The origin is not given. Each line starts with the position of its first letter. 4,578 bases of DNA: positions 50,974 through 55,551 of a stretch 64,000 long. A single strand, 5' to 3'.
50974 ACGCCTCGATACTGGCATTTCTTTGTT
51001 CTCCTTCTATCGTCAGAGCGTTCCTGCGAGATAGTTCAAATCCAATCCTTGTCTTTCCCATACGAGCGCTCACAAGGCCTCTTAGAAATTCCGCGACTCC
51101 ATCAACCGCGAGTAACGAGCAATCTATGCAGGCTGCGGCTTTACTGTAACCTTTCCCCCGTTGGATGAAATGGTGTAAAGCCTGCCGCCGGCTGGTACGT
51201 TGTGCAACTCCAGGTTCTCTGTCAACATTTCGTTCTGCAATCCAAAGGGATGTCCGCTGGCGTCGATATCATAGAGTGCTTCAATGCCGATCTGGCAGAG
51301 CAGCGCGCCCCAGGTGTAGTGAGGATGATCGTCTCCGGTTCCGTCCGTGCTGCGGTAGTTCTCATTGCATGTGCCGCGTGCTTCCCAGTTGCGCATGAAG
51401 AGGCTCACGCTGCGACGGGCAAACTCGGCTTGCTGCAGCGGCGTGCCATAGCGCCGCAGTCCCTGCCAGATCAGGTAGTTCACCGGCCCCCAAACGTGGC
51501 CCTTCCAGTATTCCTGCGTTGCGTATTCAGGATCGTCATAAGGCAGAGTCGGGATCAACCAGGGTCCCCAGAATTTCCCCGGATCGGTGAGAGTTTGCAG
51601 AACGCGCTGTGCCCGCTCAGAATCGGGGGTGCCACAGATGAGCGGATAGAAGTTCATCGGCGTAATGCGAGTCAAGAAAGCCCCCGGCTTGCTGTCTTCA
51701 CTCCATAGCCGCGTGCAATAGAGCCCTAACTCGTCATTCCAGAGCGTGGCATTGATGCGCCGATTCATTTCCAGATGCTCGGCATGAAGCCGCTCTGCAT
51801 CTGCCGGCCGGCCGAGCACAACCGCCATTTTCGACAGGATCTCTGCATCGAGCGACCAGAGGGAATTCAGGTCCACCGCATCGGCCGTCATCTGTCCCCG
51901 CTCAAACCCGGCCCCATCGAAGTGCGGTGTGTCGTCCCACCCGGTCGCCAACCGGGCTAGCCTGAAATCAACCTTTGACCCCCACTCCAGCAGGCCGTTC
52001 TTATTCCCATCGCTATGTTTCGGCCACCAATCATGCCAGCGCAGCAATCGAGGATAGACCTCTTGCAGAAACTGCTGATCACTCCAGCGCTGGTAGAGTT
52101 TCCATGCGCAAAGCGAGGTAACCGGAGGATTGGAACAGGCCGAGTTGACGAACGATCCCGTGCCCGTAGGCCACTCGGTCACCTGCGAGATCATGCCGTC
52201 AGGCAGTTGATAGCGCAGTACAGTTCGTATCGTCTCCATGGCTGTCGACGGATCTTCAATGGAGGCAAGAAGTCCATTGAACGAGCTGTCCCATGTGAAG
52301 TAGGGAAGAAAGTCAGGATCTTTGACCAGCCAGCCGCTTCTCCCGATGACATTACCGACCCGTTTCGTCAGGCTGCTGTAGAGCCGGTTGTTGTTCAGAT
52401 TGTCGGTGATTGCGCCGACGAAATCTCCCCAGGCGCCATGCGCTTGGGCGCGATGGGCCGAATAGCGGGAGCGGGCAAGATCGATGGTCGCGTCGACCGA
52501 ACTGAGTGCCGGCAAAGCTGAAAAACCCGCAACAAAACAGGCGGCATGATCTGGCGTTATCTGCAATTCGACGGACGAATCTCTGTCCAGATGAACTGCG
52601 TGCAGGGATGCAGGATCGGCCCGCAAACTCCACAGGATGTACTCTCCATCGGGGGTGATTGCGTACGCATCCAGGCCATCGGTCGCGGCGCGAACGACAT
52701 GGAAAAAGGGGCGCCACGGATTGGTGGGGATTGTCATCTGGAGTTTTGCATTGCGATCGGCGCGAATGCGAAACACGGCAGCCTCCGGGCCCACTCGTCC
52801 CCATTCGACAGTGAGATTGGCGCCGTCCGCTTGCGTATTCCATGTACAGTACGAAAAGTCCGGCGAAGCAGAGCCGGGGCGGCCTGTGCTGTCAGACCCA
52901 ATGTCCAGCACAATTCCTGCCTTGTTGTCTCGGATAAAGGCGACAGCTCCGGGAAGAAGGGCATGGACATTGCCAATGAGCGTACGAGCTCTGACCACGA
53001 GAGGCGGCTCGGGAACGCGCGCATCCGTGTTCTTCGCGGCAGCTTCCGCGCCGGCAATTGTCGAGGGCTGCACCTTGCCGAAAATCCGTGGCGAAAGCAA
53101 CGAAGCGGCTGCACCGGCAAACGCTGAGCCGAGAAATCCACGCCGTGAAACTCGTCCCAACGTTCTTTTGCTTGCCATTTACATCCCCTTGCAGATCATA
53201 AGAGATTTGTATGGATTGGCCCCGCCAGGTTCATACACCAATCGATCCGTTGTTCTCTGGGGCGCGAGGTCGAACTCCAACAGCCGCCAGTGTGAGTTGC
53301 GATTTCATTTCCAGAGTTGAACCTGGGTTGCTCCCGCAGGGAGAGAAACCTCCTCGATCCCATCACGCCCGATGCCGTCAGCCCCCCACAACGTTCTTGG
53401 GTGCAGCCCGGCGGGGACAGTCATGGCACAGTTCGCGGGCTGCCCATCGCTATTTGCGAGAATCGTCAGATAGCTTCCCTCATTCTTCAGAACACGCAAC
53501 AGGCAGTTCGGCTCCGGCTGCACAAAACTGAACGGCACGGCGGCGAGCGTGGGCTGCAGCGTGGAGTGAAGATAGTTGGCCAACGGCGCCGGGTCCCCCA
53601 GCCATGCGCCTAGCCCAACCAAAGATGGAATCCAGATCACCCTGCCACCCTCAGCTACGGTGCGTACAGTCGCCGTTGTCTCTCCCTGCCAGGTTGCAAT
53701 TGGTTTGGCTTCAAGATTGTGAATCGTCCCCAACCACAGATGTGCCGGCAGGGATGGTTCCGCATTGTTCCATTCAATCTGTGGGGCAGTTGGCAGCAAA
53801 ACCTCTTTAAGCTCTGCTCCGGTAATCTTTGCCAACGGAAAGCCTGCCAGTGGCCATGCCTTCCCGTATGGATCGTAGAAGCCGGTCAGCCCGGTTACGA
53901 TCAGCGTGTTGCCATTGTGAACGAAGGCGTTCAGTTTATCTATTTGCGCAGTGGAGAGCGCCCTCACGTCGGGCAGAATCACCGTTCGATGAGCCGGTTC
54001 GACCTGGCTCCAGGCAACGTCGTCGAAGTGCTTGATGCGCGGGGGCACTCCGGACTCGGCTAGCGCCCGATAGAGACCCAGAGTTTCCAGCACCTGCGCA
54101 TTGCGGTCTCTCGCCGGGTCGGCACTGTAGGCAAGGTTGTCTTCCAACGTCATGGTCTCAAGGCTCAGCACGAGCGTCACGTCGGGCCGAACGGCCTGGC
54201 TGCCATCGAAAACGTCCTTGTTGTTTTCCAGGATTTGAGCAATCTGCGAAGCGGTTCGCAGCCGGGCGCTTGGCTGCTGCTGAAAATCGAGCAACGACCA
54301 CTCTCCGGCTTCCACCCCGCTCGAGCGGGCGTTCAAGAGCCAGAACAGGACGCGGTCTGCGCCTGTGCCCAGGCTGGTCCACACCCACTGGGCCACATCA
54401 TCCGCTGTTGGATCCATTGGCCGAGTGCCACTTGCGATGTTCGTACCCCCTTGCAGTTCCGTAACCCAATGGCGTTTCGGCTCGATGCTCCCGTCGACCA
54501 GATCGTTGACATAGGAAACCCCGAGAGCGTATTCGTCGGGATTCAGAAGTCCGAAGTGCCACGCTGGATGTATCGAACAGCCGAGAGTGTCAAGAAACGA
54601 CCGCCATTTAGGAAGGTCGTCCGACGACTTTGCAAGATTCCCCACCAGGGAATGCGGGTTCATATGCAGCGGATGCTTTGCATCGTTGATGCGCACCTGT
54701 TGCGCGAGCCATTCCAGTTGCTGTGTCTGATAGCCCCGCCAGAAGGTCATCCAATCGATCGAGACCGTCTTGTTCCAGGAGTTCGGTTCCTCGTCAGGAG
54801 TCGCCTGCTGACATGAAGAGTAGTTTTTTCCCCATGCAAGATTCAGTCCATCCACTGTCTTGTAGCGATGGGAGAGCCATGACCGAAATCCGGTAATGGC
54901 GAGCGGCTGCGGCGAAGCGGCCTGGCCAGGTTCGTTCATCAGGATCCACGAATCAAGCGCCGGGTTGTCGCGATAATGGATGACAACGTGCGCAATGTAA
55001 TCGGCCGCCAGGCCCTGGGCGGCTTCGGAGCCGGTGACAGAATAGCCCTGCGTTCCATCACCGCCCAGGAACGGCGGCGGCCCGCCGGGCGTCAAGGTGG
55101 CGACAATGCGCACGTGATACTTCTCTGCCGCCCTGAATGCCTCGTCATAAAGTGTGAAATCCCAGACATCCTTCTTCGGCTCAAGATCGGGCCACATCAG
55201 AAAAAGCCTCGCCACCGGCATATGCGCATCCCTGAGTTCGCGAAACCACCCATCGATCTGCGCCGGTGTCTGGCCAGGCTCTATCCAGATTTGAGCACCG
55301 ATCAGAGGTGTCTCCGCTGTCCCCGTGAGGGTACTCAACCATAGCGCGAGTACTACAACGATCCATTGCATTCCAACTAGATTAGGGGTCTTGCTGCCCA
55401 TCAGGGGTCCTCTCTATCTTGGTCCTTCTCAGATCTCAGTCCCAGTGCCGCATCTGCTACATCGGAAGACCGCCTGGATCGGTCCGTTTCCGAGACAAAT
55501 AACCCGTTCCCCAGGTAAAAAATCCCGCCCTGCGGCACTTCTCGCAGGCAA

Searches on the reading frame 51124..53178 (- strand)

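Call 51: search_protein_families(library=pfam, proteins=[window:51124-53178:-], max_evalue=0.0001)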
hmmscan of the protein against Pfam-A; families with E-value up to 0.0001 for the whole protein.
window:51124-53178:- (684 aa): 4 families
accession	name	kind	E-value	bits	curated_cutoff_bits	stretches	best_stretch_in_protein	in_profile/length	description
PF22422.2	MGH1-like_GH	-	1.1e-52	180.2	27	1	295-623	6-355/356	Mannosylglycerate hydrolase MGH1-like glycoside hydrolase domain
PF03200.22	Glyco_hydro_63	-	4.8e-22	78.8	22.4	1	367-630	184-489/492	Glycosyl hydrolase family 63 C-terminal domain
PF01204.24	Trehalase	-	1e-15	58.1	21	1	434-612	306-480/512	Trehalase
PF17389.8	Bac_rhamnosid6H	-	4.1e-09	36.6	24.5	1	315-491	67-219/339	Bacterial alpha-L-rhamnosidase 6 hairpin glycosidase domain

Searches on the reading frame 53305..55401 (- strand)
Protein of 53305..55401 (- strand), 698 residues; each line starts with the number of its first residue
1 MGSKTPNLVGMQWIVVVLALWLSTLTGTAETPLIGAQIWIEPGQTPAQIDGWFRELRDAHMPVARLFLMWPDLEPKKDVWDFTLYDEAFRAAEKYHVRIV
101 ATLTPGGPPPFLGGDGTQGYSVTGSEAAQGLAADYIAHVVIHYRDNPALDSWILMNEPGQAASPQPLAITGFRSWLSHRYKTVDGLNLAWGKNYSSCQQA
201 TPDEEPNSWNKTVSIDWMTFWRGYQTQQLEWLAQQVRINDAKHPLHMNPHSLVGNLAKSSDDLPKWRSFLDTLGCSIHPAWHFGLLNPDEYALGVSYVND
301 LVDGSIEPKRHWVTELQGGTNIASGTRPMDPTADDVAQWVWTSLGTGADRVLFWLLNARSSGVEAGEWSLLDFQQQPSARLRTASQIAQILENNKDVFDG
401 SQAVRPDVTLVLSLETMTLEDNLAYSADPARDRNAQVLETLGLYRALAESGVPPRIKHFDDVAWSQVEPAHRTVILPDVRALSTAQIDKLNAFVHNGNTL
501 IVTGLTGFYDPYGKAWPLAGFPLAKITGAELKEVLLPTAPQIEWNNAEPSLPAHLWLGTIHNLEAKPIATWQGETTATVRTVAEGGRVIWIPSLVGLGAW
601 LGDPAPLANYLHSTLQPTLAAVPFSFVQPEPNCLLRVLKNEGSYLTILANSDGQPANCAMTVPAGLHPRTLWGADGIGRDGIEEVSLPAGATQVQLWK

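Call 51: search_protein_families(library=pfam, proteins=[window:53305-55401:-], max_evalue=0.0001)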
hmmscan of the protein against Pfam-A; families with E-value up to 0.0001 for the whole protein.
window:53305-55401:- (698 aa): 3 families
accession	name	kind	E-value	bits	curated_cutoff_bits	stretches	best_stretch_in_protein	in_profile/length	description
PF02449.21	Glyco_hydro_42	-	2.8e-23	83.3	21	1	122-392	102-374/376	Beta-galactosidase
PF08532.16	Glyco_hydro_42M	-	3.4e-12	46.8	25.8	1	444-591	36-184/207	Beta-galactosidase trimerisation domain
PF14258.12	DUF4350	-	1.3e-06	29.3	30.4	1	440-576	9-123/181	Domain of unknown function (DUF4350)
